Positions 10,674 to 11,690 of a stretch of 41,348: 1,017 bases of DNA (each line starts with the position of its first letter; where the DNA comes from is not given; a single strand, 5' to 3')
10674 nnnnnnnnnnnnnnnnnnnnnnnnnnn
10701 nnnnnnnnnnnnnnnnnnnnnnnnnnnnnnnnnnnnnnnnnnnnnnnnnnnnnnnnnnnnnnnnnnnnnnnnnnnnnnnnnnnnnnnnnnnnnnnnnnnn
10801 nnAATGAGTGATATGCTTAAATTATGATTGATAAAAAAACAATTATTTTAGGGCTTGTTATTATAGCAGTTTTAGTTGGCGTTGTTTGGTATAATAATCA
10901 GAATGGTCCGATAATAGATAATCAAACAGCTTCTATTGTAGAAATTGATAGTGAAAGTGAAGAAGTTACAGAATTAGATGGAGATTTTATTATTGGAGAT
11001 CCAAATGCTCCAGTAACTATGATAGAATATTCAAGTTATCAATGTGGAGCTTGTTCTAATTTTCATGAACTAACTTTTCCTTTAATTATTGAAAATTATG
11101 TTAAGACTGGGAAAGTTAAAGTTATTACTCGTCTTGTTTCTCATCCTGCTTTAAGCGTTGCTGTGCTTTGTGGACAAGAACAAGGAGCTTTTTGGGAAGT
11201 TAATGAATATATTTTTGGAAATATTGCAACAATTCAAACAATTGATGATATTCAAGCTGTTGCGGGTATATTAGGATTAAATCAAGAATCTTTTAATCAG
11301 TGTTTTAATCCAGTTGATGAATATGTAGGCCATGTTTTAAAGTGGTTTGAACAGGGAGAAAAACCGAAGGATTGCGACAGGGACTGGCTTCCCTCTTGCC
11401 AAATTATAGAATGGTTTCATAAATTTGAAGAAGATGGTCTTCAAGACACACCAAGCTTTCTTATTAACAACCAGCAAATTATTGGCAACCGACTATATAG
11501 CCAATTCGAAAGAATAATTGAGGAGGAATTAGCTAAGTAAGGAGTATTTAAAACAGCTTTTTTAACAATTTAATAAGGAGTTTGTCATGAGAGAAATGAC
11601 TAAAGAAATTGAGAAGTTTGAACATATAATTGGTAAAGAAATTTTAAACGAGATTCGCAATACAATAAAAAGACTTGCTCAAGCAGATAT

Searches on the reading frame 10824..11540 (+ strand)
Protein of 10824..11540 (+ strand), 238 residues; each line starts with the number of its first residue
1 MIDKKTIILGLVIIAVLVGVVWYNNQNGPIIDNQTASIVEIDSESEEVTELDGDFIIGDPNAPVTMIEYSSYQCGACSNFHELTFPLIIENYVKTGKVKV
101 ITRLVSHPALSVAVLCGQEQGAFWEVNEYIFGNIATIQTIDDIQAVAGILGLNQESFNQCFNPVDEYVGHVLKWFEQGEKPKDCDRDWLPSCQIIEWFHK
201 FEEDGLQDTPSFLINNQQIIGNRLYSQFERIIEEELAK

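Call 53: search_protein_families(library=pfam, proteins=[window:10824-11540:+], max_evalue=0.001)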
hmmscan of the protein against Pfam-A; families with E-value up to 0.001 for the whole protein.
window:10824-11540:+ (238 aa): 2 families
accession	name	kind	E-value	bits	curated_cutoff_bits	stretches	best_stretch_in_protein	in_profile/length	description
PF13462.12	Thioredoxin_4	-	2e-22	80.6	23.2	1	53-234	4-165/165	Thioredoxin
PF04208.19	MtrA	-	0.00073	19.7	25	0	47-119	7-78/173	Tetrahydromethanopterin S-methyltransferase, subunit A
